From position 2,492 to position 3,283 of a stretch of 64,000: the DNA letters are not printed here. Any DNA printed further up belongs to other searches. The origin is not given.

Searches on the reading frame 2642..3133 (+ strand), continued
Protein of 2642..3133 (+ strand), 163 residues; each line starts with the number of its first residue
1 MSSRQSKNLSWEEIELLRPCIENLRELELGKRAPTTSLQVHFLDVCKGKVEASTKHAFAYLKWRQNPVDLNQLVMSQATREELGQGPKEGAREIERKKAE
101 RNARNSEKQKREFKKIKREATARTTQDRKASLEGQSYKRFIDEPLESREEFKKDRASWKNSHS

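Call 65: search_protein_families(library=pfam, proteins=[L113:1279-2748:-, L113:3717-4118:-, L113:1-270:-, L123:6066-7250:+, L123:7363-9972:+, L103:11894-13198:+, L103:11483-11890:+, L121:118-1131:+, L114:10428-11783:-, L095:48-989:-], max_evalue=0.001)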
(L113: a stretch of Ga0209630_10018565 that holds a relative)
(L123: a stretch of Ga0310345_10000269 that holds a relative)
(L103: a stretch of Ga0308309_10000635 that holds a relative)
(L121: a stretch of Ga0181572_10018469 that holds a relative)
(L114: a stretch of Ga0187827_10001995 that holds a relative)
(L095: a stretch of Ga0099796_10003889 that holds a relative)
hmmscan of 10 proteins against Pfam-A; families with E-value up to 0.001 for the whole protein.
L113:1279-2748:- (489 aa): 0 families

L113:3717-4118:- (133 aa): 0 families

L113:1-270:- (90 aa): 1 family
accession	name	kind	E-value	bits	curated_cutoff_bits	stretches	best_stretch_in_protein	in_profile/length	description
PF00239.26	Resolvase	-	3.8e-16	59.9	23.3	1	5-88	2-80/145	Resolvase, N terminal domain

L123:6066-7250:+ (394 aa): 1 family
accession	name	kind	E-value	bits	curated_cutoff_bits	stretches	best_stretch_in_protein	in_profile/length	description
PF01555.25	N6_N4_Mtase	-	6.9e-15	56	26.7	1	146-325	1-132/221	DNA methylase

L123:7363-9972:+ (869 aa): 1 family
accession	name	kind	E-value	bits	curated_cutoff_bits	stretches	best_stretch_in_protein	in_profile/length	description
PF01555.25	N6_N4_Mtase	-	3.3e-14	53.8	26.7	1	256-336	133-217/221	DNA methylase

L103:11894-13198:+ (434 aa): 0 families

L103:11483-11890:+ (135 aa): 0 families

L121:118-1131:+ (337 aa): 0 families

L114:10428-11783:- (451 aa): 3 families
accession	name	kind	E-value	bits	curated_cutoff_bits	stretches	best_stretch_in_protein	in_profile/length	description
PF13365.12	Trypsin_2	-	2.4e-23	83.9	27.6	1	69-205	1-144/144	Trypsin-like peptidase domain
PF00089.32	Trypsin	-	4.3e-12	46.7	20.6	1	48-229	15-218/220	Trypsin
PF17820.7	PDZ_6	-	0.00047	20.3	27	0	365-411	4-50/54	PDZ domain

L095:48-989:- (313 aa): 2 families
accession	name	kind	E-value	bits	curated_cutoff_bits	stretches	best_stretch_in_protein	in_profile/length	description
PF04002.20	RadC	-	3.1e-43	147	22.1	1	194-311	3-120/121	RadC-like JAB domain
PF20582.4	UPF0758_N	-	3e-07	30.9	27.1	1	100-166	8-74/77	UPF0758 N-terminal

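Call 72: search_protein_families(library=pfam, proteins=[P0126, P0011, P0152, P0153], max_evalue=10)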
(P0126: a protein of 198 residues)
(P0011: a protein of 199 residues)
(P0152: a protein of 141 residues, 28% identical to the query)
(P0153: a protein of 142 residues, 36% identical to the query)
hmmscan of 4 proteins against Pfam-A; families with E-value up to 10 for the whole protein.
P0126 (198 aa): 22 families
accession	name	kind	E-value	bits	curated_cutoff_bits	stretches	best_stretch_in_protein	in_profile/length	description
PF06839.17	Zn_ribbon_GRF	-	4e-12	46.5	25.9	2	5-40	1-36/45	GRF zinc finger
PF01396.24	Zn_ribbon_Top1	-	1.2e-11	44.6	32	2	53-82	3-27/39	Topoisomerase DNA binding C4 zinc finger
PF23549.1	Zn_ribbon_GRF_2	-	5.9e-07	29.6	27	2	52-75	2-25/45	GRF-like zinc ribbon domain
PF13408.12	Zn_ribbon_recom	-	1.3e-05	25.9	25.3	2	7-44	8-43/58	Recombinase zinc beta ribbon domain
PF04500.22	FLYWCH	-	0.0012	19.4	23.6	1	25-45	25-45/62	FLYWCH zinc finger domain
PF08792.16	A2L_zn_ribbon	-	0.0058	16.7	22.9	1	7-20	6-19/33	A2L zinc ribbon domain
PF23451.1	Zn_ribbon_PaaD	-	0.018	15.1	27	2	6-34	16-44/53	PaaD zinc beta ribbon domain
PF14169.11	YdjO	-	0.069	13.3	27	2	28-62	17-50/59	Cold-inducible protein YdjO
PF04606.18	Ogr_Delta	-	0.075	13.4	26.3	1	54-67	2-15/47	Ogr/Delta-like zinc finger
PF14354.12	Lar_restr_allev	-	0.084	13.6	28.6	1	3-32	2-28/58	Restriction alleviation protein Lar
PF24292.1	DUF7479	-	0.087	13.4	27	0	3-15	29-41/60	Domain of unknown function (DUF7479)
PF19817.4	DUF6300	-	0.087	13.4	27.8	0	46-65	4-23/110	Family of unknown function (DUF6300)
PF08274.17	Zn_Ribbon_YjdM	-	0.11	12.9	30.8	0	51-80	2-23/30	PhnA Zinc-Ribbon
PF25164.1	CoiA_N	-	0.21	11.6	26.3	1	54-66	20-32/50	Competence protein CoiA, N-terminal domain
PF24029.1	DUF7340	-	0.23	11.7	27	0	53-69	8-24/62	Domain of unknown function (DUF7340)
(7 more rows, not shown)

P0011 (199 aa): 2 families
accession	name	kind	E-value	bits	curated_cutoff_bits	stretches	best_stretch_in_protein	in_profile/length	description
PF01258.23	zf-dskA_traR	-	2.1e-07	31.2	24.9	1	139-170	5-33/36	Prokaryotic dksA/traR C4-type zinc finger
PF04219.17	DUF413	-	6.1e-06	26.6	25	1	37-97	20-80/90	Protein of unknown function, DUF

P0152 (141 aa): 1 family
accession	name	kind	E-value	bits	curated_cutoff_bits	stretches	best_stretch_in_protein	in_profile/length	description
PF04219.17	DUF413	-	0.003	17.9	25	1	5-65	19-76/90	Protein of unknown function, DUF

P0153 (142 aa): 1 family
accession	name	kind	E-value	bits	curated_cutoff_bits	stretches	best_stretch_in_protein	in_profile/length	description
PF04219.17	DUF413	-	0.0012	19.2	25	1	23-65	34-76/90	Protein of unknown function, DUF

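Call 78: fold_search(model_id=the predicted structure, library=pdb)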
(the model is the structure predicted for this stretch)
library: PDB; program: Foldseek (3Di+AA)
matches with E <= 10: 36; with E <= 0.001: 0
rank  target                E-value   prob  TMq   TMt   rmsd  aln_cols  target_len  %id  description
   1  5xxb_g                1.5e+00  0.08  0.15  0.19   7.9        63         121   16  Large subunit of Toxoplasma gondii ribosome (released 2017-08-30)
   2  8fru_h                3.5e+00  0.06  0.17  0.20   8.0        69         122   17  60S subunit of the Giardia lamblia 80S ribosome (released 2024-01-31)
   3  3j79_T                4.2e+00  0.03  0.16  0.15  17.6       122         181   23  Cryo-EM structure of the Plasmodium falciparum 80S ribosome bound to the anti-protozoan drug emetine, large subunit (released 2014-07-16)
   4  8eup_h                5.9e+00  0.04  0.18  0.22   7.8        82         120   16  Ytm1 associated 60S nascent ribosome State 1A (released 2022-11-30)
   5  8k9z_B                5.9e+00  0.04  0.17  0.18  10.0        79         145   10  Crystal structure of Vibrio vulnificus RID-dependent transforming NADase domain (RDTND)/calmodulin-binding domain of R (released 2024-07-10)
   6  8bek_C                5.9e+00  0.04  0.15  0.04   9.1        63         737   21  Early transcription elongation state of influenza A/H7N9 backtracked polymerase with singly incoporated T1106 at the U (released 2022-12-28)
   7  1ykh_A                5.9e+00  0.03  0.16  0.23  11.5        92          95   18  Structure of the mediator MED7/MED21 (Med7/Srb7) subcomplex (released 2005-02-22)
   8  5xxb_Q                5.9e+00  0.03  0.15  0.15  14.6        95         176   17  Large subunit of Toxoplasma gondii ribosome (released 2017-08-30)
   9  7pkq_v                5.9e+00  0.01  0.14  0.16  14.4        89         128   17  Small subunit of the Chlamydomonas reinhardtii mitoribosome (released 2023-06-14)
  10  8r3l_C                6.2e+00  0.03  0.15  0.05   8.7        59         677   22  Influenza A/H7N9 polymerase in pre-initiation state, intermediate conformation (I) with PB2-C(I), ENDO(T), and Pol II  (released 2024-02-21)
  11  7ebv_C                6.2e+00  0.01  0.11  0.09  14.6       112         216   11  Crystal structure of Aedes aegypti Noppera-bo, glutathione S-transferase epsilon 8, in luteolin- and glutathione-bound (released 2022-01-26)
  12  7r0e_C                7.1e+00  0.03  0.15  0.05   9.2        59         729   22  Early transcription elongation state of influenza A/H7N9 polymerase backtracked due to double incoproation of nucleoti (released 2022-12-28)
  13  2oeq_A                7.1e+00  0.02  0.15  0.19  11.0        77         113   13  Protein of Unknown Function (DUF964) from Bacillus stearothermophilus (released 2007-01-30)
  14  9bh5_CR               7.1e+00  0.02  0.14  0.15  14.7       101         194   19  High-resolution C. elegans 80S ribosome structure - class 1 (released 2024-09-04)
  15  2oex_B                7.1e+00  0.01  0.14  0.08  20.0        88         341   16  Structure of ALIX/AIP1 V Domain (released 2007-03-27)
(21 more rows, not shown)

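Call 90: search_protein_families(library=phrogs, proteins=[L113:1279-2748:-, L113:3717-4118:-, L113:651-941:-, L113:4185-4433:-, L113:4502-4807:-, L121:118-1131:+, L121:2655-3614:+, L121:3635-4273:+, L121:2145-2684:-, L103:11894-13198:+], max_evalue=0.001)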
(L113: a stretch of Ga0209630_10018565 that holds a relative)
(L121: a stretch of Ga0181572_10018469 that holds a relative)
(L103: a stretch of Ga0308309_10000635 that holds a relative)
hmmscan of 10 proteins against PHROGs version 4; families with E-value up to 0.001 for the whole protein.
L113:1279-2748:- (489 aa): 1 family
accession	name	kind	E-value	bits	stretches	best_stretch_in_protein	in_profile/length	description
phrog_4756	-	unknown function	1.5e-15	58.2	1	179-339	181-312/440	-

L113:3717-4118:- (133 aa): 0 families

L113:651-941:- (96 aa): 0 families

L113:4185-4433:- (82 aa): 0 families

L113:4502-4807:- (101 aa): 0 families

L121:118-1131:+ (337 aa): 0 families

L121:2655-3614:+ (319 aa): 0 families

L121:3635-4273:+ (212 aa): 0 families

L121:2145-2684:- (179 aa): 0 families

L103:11894-13198:+ (434 aa): 0 families

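Call 96: fold_search(model_id=the predicted structure, library=viral)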
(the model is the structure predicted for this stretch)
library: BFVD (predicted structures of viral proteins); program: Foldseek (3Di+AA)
matches with E <= 10: 144; with E <= 0.001: 0
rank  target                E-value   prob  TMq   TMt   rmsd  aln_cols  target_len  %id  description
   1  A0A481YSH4            8.0e-01  0.18  0.20  0.13  12.9        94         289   20  RNA ligase with polynucleotide kinase domain [Marseillevirus LCMAC101]
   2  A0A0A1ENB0            1.1e+00  0.11  0.15  0.21   9.8        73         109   19  (no name in the UniProt tables at hand)
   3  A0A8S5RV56            1.1e+00  0.08  0.17  0.10  15.2        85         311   21  Chitosanase [Siphoviridae sp. ctHip2]
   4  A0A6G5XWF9            1.5e+00  0.06  0.16  0.22   9.0        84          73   11  (no name in the UniProt tables at hand)
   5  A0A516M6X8            1.5e+00  0.04  0.13  0.20  15.5        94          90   14  (no name in the UniProt tables at hand)
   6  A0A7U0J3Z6            1.5e+00  0.04  0.12  0.18  11.2        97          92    9  (no name in the UniProt tables at hand)
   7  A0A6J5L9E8            1.6e+00  0.11  0.19  0.28   8.3        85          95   20  DNA binding HTH domain, Fis-type [uncultured Caudovirales phage]
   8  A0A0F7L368            1.6e+00  0.06  0.18  0.23  14.0       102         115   17  Uncharacterized protein [uncultured marine virus]
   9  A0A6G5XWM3            1.7e+00  0.09  0.19  0.31  11.6        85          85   13  (no name in the UniProt tables at hand)
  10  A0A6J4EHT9            2.0e+00  0.10  0.19  0.14   9.2        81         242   15  (no name in the UniProt tables at hand)
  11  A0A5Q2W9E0            2.2e+00  0.10  0.22  0.33  13.5        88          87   14  (no name in the UniProt tables at hand)
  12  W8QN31                2.2e+00  0.08  0.18  0.09  12.5        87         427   10  Uncharacterized protein [Chloriridovirus anopheles1]
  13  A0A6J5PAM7            2.4e+00  0.13  0.29  0.27  17.1       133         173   14  Uncharacterized protein [uncultured Caudovirales phage]
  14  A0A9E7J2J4            2.4e+00  0.11  0.25  0.28  20.8       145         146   13  (no name in the UniProt tables at hand)
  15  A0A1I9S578            2.4e+00  0.06  0.20  0.20  26.6       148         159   15  (no name in the UniProt tables at hand)
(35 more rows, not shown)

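Call 97: list_cluster_members(proteins=[P0003, P0004, P0006, P0008, P0010, P0012, P0014, P0022, P0026, P0126])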
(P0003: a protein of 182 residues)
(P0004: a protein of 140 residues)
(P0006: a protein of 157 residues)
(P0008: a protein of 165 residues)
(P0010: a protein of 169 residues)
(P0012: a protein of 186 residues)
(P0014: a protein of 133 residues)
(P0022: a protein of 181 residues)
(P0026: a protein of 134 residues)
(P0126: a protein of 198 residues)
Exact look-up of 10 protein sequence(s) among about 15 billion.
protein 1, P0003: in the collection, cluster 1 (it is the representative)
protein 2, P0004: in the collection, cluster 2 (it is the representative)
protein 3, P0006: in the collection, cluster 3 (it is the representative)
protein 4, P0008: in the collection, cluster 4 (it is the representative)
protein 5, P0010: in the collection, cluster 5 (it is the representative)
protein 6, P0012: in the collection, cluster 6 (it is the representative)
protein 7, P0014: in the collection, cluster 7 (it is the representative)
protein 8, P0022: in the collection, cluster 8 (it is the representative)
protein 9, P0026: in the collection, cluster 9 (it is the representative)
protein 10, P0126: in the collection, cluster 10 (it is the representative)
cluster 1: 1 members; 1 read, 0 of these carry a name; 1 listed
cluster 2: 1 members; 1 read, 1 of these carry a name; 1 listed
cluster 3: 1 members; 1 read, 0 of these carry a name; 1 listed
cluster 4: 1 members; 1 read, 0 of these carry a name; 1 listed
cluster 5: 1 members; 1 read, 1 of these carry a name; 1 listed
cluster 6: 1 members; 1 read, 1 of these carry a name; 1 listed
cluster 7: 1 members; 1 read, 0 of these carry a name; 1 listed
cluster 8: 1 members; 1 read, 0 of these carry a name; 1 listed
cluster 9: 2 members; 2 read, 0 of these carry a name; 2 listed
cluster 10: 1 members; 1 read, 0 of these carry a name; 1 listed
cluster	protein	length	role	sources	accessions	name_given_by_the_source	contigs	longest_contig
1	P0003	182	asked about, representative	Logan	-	-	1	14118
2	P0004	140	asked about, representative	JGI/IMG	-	Protein of unknown function, DUF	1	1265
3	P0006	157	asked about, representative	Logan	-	-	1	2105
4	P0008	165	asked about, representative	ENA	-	-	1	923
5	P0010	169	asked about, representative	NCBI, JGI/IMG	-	uncharacterized protein YifE (UPF0438 family)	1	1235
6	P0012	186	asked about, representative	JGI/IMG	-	hypothetical protein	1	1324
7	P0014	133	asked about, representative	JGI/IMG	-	-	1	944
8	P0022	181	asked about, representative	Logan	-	-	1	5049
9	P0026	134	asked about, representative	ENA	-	-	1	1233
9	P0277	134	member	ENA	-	-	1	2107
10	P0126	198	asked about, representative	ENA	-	-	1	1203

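Call 98: find_encoding_contigs(protein=P0003, flank=7000, max_places=3)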
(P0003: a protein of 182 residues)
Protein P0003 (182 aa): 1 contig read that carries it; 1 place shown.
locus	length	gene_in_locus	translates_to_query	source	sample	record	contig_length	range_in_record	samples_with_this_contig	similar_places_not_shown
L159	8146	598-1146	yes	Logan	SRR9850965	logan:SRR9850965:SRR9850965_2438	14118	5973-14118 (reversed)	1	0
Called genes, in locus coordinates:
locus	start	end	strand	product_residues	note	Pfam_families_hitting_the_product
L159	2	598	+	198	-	?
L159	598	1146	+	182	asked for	PF04219:DUF413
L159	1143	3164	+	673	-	PF13538:UvrD_C_2 (faint), PF00580:UvrD-helicase, PF13245:AAA_19, PF13361:UvrD_C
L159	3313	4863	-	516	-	-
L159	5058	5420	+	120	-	PF12728:HTH_17, PF13384:HTH_23 (faint)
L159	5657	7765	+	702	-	-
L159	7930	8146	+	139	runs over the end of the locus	-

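Call 99: search_protein_families(library=pfam, proteins=[L159:2-598:+, L159:3313-4863:-, L159:5657-7765:+, L159:7930-8146:+, L159:1143-3164:+], max_evalue=0.01)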
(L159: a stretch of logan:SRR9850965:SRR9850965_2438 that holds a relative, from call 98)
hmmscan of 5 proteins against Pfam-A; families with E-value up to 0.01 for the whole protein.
L159:2-598:+ (198 aa): 0 families

L159:3313-4863:- (516 aa): 1 family
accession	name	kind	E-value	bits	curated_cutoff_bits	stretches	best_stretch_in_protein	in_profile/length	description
PF16793.10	RepB_primase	-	0.0001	22.6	24.3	1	81-156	76-147/186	RepB DNA-primase N-terminal domain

L159:5657-7765:+ (702 aa): 0 families

L159:7930-8146:+ (72 aa): 0 families

L159:1143-3164:+ (673 aa): 8 families
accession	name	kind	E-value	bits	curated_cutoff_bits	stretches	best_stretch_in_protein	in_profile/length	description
PF00580.27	UvrD-helicase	-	2e-16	61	23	1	229-469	2-254/271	UvrD/REP helicase N-terminal domain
PF13361.12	UvrD_C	-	6.6e-12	45.9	25.6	1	587-655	285-346/350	UvrD-like helicase C-terminal domain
PF13538.12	UvrD_C_2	-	3.4e-08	33.7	27.4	1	634-654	31-51/52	UvrD-like helicase C-terminal domain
PF13245.12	AAA_19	-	5.4e-08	33.5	25.1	1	243-468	13-131/134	AAA domain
PF00291.31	PALP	-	7.4e-05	22.7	35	1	234-351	149-267/295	Pyridoxal-phosphate dependent enzyme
PF02562.22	PhoH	-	0.0004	20.4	27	1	246-278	24-56/205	PhoH-like protein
PF13401.12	AAA_22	-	0.00059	20.6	27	0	386-449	41-107/130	AAA domain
PF13604.12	AAA_30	-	0.003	17.8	27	0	230-292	4-67/191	AAA domain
